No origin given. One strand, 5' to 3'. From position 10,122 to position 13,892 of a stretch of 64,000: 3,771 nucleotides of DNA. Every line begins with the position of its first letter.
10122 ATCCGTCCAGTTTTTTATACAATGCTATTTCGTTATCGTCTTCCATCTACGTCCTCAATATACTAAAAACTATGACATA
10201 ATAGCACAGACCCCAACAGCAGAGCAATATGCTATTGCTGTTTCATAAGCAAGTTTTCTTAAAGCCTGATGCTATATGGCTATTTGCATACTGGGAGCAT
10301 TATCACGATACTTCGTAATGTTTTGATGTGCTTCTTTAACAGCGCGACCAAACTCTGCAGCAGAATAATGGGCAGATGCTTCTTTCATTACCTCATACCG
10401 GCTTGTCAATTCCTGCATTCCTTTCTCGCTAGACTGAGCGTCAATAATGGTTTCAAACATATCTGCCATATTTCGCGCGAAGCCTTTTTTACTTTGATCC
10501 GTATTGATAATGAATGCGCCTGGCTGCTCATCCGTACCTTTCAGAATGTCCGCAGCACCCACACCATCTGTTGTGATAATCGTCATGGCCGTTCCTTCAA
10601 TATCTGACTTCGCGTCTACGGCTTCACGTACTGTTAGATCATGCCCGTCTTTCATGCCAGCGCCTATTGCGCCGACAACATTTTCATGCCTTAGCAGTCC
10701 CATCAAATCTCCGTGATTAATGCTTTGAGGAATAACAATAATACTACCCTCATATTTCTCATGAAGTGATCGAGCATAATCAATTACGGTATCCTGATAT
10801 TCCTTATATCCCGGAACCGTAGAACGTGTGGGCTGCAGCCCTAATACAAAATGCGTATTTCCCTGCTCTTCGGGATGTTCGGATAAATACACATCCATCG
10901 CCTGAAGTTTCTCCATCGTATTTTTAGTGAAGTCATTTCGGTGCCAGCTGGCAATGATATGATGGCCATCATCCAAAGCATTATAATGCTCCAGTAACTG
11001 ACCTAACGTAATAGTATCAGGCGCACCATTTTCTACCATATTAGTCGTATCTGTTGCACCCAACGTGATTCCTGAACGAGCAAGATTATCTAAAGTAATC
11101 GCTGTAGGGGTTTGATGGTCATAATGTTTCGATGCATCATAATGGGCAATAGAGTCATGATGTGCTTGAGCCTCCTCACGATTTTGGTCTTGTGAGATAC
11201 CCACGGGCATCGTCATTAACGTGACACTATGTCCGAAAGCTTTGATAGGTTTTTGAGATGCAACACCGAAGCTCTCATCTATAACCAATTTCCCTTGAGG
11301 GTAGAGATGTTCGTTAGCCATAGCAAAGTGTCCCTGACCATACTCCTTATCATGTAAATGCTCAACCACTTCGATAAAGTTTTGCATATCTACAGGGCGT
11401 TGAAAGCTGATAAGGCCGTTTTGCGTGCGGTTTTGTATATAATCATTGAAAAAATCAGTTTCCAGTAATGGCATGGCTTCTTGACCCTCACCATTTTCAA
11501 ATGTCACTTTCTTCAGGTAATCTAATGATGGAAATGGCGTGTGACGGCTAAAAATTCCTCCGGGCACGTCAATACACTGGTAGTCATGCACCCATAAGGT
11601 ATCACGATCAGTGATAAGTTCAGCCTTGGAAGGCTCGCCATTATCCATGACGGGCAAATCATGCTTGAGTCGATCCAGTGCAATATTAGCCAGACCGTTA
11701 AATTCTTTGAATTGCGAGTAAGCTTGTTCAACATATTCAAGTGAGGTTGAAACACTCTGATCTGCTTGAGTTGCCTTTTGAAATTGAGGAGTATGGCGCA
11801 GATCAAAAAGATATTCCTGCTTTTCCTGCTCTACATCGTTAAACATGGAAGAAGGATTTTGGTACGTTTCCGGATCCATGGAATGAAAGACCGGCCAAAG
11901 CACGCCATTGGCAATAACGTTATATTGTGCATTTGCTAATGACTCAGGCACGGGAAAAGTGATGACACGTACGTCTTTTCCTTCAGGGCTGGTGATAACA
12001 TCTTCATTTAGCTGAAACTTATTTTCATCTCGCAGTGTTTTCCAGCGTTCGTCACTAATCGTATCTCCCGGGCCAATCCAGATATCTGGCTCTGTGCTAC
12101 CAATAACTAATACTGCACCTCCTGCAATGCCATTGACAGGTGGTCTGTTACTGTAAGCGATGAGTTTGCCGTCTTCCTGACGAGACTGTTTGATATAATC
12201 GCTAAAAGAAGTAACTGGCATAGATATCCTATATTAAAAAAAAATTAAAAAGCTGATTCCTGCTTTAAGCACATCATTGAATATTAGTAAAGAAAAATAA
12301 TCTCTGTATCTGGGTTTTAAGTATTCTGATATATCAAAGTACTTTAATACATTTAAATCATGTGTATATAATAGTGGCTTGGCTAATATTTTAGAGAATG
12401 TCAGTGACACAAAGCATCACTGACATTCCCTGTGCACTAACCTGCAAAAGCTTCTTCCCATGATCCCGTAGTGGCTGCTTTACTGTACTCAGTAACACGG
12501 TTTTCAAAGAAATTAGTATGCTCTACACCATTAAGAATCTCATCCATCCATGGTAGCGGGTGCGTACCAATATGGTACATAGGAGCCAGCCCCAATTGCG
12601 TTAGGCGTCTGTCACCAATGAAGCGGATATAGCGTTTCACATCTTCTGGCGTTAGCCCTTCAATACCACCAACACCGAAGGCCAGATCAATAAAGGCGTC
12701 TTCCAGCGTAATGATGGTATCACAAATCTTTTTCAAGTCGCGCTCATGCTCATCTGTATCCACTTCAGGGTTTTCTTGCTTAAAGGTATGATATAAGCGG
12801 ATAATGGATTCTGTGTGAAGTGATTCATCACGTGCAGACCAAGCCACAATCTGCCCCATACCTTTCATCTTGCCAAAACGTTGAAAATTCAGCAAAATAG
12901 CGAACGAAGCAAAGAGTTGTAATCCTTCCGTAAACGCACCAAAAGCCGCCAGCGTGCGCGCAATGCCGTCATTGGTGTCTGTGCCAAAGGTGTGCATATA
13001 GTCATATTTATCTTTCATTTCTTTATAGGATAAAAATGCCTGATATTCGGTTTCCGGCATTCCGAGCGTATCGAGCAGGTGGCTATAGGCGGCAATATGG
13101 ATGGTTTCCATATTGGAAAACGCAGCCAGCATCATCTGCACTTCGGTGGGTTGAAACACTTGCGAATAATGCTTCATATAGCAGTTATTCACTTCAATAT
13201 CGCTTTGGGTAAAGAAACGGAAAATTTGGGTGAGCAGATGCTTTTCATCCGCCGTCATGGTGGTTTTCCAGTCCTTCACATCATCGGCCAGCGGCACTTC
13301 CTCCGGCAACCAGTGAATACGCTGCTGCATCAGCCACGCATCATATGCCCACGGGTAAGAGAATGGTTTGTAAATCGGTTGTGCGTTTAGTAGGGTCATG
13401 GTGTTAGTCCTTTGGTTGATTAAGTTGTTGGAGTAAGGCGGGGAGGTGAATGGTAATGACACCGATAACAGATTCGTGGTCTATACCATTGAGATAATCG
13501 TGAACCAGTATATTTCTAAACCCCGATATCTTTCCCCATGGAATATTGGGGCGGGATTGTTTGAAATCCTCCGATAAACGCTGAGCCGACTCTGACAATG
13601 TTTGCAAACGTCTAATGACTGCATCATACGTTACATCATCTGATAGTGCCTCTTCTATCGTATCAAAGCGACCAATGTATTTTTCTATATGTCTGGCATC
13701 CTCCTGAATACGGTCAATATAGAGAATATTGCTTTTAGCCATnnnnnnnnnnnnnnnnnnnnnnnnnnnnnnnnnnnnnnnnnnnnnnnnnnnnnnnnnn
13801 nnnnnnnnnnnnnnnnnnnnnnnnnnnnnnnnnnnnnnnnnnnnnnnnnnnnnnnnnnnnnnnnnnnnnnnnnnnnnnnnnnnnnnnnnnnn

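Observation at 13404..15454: AT-rich four-gene cassette (1-TM protein, 4-TM protein, MntA, HepT) inserted between nrdA and nrdB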

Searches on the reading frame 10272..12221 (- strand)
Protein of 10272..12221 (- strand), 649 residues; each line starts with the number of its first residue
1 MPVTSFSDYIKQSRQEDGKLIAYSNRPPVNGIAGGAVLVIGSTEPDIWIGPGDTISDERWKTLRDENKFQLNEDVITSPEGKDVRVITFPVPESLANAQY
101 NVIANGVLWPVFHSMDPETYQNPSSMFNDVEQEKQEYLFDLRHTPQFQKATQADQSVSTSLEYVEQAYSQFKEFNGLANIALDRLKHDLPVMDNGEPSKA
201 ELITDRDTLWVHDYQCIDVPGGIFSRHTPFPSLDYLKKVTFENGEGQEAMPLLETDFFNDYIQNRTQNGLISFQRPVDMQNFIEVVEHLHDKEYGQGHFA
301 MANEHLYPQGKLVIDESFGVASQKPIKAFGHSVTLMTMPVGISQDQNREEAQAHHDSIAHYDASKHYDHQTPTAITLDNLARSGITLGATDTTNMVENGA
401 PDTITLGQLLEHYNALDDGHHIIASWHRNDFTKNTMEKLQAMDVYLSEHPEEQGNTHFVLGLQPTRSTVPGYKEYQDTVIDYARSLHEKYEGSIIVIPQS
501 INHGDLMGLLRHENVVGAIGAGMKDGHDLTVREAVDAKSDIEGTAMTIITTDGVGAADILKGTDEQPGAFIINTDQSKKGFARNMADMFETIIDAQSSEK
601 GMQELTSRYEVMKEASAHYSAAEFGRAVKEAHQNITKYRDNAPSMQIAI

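Call 79: search_protein_families(library=pfam, proteins=[window:10272-12221:-], max_evalue=0.1)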
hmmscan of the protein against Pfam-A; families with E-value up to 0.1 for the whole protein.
window:10272-12221:- (649 aa): 2 families
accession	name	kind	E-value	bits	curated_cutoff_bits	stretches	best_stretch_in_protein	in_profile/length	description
PF00982.27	Glyco_transf_20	-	3.4e-19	69.4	32.5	3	417-561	272-415/473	Glycosyltransferase family 20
PF13704.12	Glyco_tranf_2_4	-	0.037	15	27.5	0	404-458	5-59/98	Glycosyl transferase family 2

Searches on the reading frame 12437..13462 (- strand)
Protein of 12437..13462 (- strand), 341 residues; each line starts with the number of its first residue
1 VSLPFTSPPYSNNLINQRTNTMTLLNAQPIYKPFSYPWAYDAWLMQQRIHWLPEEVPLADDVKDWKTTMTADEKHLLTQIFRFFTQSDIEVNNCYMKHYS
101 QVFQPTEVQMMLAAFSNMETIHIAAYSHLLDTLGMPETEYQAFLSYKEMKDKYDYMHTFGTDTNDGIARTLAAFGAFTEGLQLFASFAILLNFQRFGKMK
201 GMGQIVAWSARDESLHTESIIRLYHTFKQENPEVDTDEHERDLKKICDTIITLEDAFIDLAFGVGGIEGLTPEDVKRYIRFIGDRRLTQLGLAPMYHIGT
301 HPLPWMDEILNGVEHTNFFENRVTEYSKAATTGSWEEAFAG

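Call 3: search_protein_families(library=pfam, proteins=[window:12437-13462:-], max_evalue=1)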
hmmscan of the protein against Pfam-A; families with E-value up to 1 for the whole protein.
window:12437-13462:- (341 aa): 4 families
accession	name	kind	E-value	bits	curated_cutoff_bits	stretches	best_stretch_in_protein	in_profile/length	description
PF00268.27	Ribonuc_red_sm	-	5.4e-77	259.4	33.6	1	31-298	4-276/281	Ribonucleotide reductase, small chain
PF09968.15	DUF2202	-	0.0046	17.2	22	1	210-281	35-110/162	Uncharacterized protein domain (DUF2202)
PF12612.13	TFCD_C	-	0.18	12.1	22.4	1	181-253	62-130/187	Tubulin folding cofactor D C terminal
PF02915.23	Rubrerythrin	-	0.72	10.7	22.8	0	204-242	33-70/137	Rubrerythrin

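Call 13: find_related_loci(query=window:12437-13399:-, collection=genome_contigs, flank=10000)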
Query window:12437-13399:- (320 aa) in genome_contigs; peptide patterns used: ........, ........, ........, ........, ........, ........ (x = any residue, [..] = any of these).
600 stretches matched a pattern (row limit reached: there are more); 596 encode a relative of the query (tblastn E <= 1e-3); the best 80 are kept; 80 distinct loci.
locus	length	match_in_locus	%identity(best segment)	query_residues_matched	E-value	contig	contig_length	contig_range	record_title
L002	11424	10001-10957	96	1-319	0e+0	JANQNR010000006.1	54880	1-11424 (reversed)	MAG: Rickettsiales bacterium isolate IP29b_bin.103 k99_2027143, whole genome shotgun sequence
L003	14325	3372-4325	87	1-318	0e+0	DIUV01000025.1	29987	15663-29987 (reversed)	MAG TPA_asm: Alphaproteobacteria bacterium UBA6149 UBA6149_contig_3624, whole genome shotgun sequence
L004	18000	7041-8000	79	1-319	7e-178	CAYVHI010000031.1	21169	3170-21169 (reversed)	MAG TPA_asm: uncultured Rickettsiales bacterium isolate SRP287051_co2_205 genome assembly, contig: NODE_4911_length_2116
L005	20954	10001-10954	77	1-318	3e-174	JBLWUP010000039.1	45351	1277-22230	MAG: Kiloniellaceae bacterium isolate EA10-05 A10maxbin.018RE.5K@39, whole genome shotgun sequence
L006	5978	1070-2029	76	1-319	1e-175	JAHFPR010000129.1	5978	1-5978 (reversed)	MAG: Alphaproteobacteria bacterium isolate nzgw531 NODE_14712_length_5979_cov_2.606350, whole genome shotgun sequence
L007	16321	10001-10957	76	1-319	2e-173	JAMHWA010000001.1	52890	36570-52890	MAG: Alphaproteobacteria bacterium isolate UR_AS_maxbin.022 k201_2231938, whole genome shotgun sequence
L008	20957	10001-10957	76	1-319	2e-172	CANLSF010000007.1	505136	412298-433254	uncultured Kiloniellaceae bacterium isolate 2B2-119-4.fasta genome assembly, contig: NODE_7, whole genome shotgun sequen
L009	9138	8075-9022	77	3-318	2e-172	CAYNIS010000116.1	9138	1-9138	MAG TPA_asm: uncultured Rhodospirillaceae bacterium isolate SRP141376_co3_147 genome assembly, contig: NODE_20661_length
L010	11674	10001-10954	77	1-318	4e-172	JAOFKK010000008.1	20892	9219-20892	Rickettsiales bacterium isolate AH-709-P14 AH-709-P14_NODE_8, whole genome shotgun sequence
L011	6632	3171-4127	76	1-319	6e-173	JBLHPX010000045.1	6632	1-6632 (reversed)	MAG: Ulvibacter sp. isolate 3300055526_34 Ga0535637_0027064, whole genome shotgun sequence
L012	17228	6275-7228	76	1-318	7e-172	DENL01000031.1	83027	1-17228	MAG TPA_asm: Rickettsiales bacterium UBA2645 UBA2645_contig_2238, whole genome shotgun sequence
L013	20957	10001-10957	76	1-319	3e-172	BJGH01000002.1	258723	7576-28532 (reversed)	Alphaproteobacteria bacterium LBMAG_Alphaproteobacteria_epi.bin2 DNA, sequence02, whole genome shotgun sequence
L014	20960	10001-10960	77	1-320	4e-172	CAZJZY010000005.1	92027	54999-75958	MAG TPA_asm: uncultured Rickettsiales bacterium isolate SRP285395_co2_454 genome assembly, contig: NODE_288_length_92027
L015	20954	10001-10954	76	1-318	5e-172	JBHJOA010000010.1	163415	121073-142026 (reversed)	MAG: Kiloniellaceae bacterium isolate al_S4C968 S4Ck119_765336, whole genome shotgun sequence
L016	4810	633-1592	77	1-320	9e-176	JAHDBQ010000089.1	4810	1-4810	MAG: Alphaproteobacteria bacterium isolate MAG-114 RZ_46348, whole genome shotgun sequence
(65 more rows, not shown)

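Call 20: search_protein_families(library=pfam, proteins=[L002:7880-8731:+, L002:8655-9014:+, L002:9031-9333:+, L002:9343-9654:+, L002:9651-9998:+, L003:2856-3149:+, L003:217-1305:-], max_evalue=0.1)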
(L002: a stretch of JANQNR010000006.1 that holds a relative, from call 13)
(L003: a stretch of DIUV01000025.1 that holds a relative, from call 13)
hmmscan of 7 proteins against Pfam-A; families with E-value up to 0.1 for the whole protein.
L002:7880-8731:+ (283 aa): 1 family
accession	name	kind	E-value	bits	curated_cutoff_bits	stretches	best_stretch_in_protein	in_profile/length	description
PF18863.6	AbiJ_NTD4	-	0.0093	16.9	34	1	40-168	47-148/152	AbiJ N-terminal domain 4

L002:8655-9014:+ (119 aa): 1 family
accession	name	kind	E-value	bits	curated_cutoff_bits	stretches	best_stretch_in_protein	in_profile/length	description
PF24183.1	DUF7412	-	0.088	13.4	27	0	82-113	15-46/158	Family of unknown function (DUF7412)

L002:9031-9333:+ (100 aa): 1 family
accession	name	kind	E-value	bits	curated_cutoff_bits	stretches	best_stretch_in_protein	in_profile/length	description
PF14384.12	BrnA_antitoxin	-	2.6e-19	69.8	26.1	1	34-91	12-68/68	BrnA antitoxin of type II toxin-antitoxin system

L002:9343-9654:+ (103 aa): 3 families
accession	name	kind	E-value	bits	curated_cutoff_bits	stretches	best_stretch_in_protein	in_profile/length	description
PF01909.29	NTP_transf_2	-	1.4e-13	51.5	21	1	15-96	6-91/93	Nucleotidyltransferase domain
PF18765.7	Polbeta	-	1.2e-07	32.2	26.9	1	16-96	5-85/93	Polymerase beta, Nucleotidyltransferase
PF22600.2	MTPAP-like_central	-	0.009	16.5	27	1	17-52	33-68/139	Poly(A) RNA polymerase, mitochondrial-like, central palm domain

L002:9651-9998:+ (115 aa): 1 family
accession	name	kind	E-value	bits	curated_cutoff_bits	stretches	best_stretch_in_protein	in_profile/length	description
PF01934.22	HepT-like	-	6.6e-19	68.2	23.5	1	13-108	1-117/120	Ribonuclease HepT-like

L003:2856-3149:+ (97 aa): 3 families
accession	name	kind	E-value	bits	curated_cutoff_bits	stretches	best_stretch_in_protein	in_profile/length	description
PF18765.7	Polbeta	-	9.9e-09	35.7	26.9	1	16-82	5-71/93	Polymerase beta, Nucleotidyltransferase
PF01909.29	NTP_transf_2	-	1e-07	32.7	21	1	17-76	8-71/93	Nucleotidyltransferase domain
PF22600.2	MTPAP-like_central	-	0.0018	18.8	27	1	22-51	38-67/139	Poly(A) RNA polymerase, mitochondrial-like, central palm domain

L003:217-1305:- (362 aa): 8 families
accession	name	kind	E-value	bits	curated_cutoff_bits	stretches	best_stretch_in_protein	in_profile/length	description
PF13469.12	Sulfotransfer_3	-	6.6e-05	23.7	27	1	3-195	2-209/216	Sulfotransferase family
PF05010.19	TACC_C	-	0.0065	16.7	29.9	1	275-336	6-67/201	Transforming acidic coiled-coil-containing protein (TACC), C-terminal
PF25785.1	TPR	-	0.008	16.9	27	1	278-320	8-50/110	Nucleoprotein TPR-like domain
PF11365.13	SOGA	-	0.022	16.2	31.1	0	293-342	2-51/94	Protein SOGA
PF04899.17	MbeD_MobD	-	0.023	15.3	21.6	1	279-307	37-65/70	MbeD/MobD like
PF25034.1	Spectrin_SYNE1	-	0.067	13.3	35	0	263-339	23-98/188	Nesprin-1, spectrin repeats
PF17078.10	SHE3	-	0.071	13.3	30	0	233-342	21-120/228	SWI5-dependent HO expression protein 3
PF08614.16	ATG16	-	0.077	13.6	33.7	0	260-324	99-163/200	Autophagy protein 16 (ATG16)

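Call 44: search_protein_families(library=phrogs, proteins=[L002:7880-8731:+], max_evalue=1)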
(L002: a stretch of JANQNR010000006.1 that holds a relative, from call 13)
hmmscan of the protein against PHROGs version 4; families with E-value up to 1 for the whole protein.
L002:7880-8731:+ (283 aa): 2 families
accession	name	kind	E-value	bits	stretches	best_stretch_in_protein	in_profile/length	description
phrog_20667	-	unknown function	2.5e-25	90.5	1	1-267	1-267/274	-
phrog_23435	-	unknown function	0.25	12.9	0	189-216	13-40/62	-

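Call 54: find_related_loci(query=window:12437-13399:-, collection=metagenome_contigs, flank=7000)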
Query window:12437-13399:- (320 aa) in metagenome_contigs; peptide patterns used: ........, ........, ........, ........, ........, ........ (x = any residue, [..] = any of these).
600 stretches matched a pattern (row limit reached: there are more); 596 encode a relative of the query (tblastn E <= 1e-3); the best 80 are kept; 80 distinct loci.
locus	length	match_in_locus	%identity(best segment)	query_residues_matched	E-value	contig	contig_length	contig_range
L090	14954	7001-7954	76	1-318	3e-172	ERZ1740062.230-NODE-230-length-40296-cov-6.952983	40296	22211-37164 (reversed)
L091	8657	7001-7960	75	1-319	2e-171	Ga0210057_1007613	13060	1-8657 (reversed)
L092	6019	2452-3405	76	1-318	1e-172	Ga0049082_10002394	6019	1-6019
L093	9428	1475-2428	75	1-318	1e-170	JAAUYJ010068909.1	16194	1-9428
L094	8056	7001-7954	76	1-318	5e-170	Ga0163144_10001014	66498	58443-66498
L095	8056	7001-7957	74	1-319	2e-169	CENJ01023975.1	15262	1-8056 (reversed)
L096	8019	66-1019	75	1-318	1e-169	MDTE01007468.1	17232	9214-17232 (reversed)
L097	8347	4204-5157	74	3-320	3e-169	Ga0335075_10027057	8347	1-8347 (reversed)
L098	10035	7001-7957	74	1-319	4e-169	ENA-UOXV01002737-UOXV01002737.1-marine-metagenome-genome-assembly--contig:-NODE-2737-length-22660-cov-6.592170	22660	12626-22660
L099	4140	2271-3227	73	1-319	2e-174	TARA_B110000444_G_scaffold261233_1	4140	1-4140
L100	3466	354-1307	75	1-318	9e-177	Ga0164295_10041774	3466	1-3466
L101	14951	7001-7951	74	3-319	1e-168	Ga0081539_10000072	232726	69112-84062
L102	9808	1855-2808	74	1-318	3e-168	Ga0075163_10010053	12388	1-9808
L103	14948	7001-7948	75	3-318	2e-168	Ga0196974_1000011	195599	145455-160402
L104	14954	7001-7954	75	1-318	5e-168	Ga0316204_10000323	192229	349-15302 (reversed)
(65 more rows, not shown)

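Call 78: search_protein_families(library=padloc, proteins=[L002:7880-8731:+, L002:8655-9014:+, L002:9031-9333:+, L002:9651-9998:+], max_evalue=0.1)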
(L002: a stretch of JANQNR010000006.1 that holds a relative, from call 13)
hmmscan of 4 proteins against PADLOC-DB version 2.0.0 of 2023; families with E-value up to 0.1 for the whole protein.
L002:7880-8731:+ (283 aa): 1 family
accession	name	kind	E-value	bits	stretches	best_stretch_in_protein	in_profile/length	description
PDLC04995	PDC-S32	-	1e-05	23.1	1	126-211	133-218/301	-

L002:8655-9014:+ (119 aa): 0 families

L002:9031-9333:+ (100 aa): 0 families

L002:9651-9998:+ (115 aa): 1 family
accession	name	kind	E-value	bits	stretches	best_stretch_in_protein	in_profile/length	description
PDLC01660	Cas13Cterm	-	0.034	12.1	1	71-103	155-187/194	Cas effector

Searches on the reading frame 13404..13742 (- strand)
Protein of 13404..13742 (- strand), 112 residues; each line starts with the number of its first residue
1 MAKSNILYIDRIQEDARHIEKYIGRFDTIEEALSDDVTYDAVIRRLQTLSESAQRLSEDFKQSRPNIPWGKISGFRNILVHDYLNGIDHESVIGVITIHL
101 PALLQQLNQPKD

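Call 3: search_protein_families(library=pfam, proteins=[window:13404-13742:-], max_evalue=1)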
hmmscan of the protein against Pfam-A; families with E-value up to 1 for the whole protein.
window:13404-13742:- (112 aa): 3 families
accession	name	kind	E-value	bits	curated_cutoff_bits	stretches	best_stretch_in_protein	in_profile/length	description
PF01934.22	HepT-like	-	1.8e-21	76.5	23.5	1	12-108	1-118/120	Ribonuclease HepT-like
PF15191.11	Synaptonemal_3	-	0.021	15.1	27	1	16-64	22-70/92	Synaptonemal complex central element protein 3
PF10232.14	Med8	-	0.055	13.5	28.3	1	37-72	10-45/231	Mediator of RNA polymerase II transcription complex subunit 8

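Call 4: search_protein_families(library=padloc, proteins=[window:13404-13742:-], max_evalue=1)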
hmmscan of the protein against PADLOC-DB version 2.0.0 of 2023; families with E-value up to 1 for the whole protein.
window:13404-13742:- (112 aa): 1 family
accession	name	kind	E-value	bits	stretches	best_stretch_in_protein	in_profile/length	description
PDLC00267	PtuA1|PtuA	-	0.04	11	1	14-46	396-428/438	AAA ATPase domain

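Call 5: search_protein_families(library=ncbifam, proteins=[window:13404-13742:-], max_evalue=1)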
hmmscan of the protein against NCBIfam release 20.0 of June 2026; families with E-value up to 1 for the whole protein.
window:13404-13742:- (112 aa): 4 families
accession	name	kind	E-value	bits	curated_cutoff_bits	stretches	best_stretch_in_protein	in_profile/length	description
NF047751.1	HepT_toxin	equivalog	2.2e-12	46.9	60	2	69-103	84-117/120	type VII toxin-antitoxin system HepT family RNase toxin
NF047596.1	LIMLP_15305_fam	equivalog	0.12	12.3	210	1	8-64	7-70/175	LIMLP_15305 family protein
TIGR00089.1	TIGR00089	subfamily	0.12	11.1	251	1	9-63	315-369/429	MiaB/RimO family radical SAM methylthiotransferase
TIGR01685.1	MDP-1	equivalog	0.14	12.3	53.75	1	4-43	131-169/174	magnesium-dependent phosphatase-1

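Call 66: search_solved_structures(query=window:13404-13742:-, max_evalue=0.01, show_alignments=2)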
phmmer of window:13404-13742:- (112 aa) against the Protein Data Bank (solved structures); distinct sequences matched with E-value up to 0.01: 0.
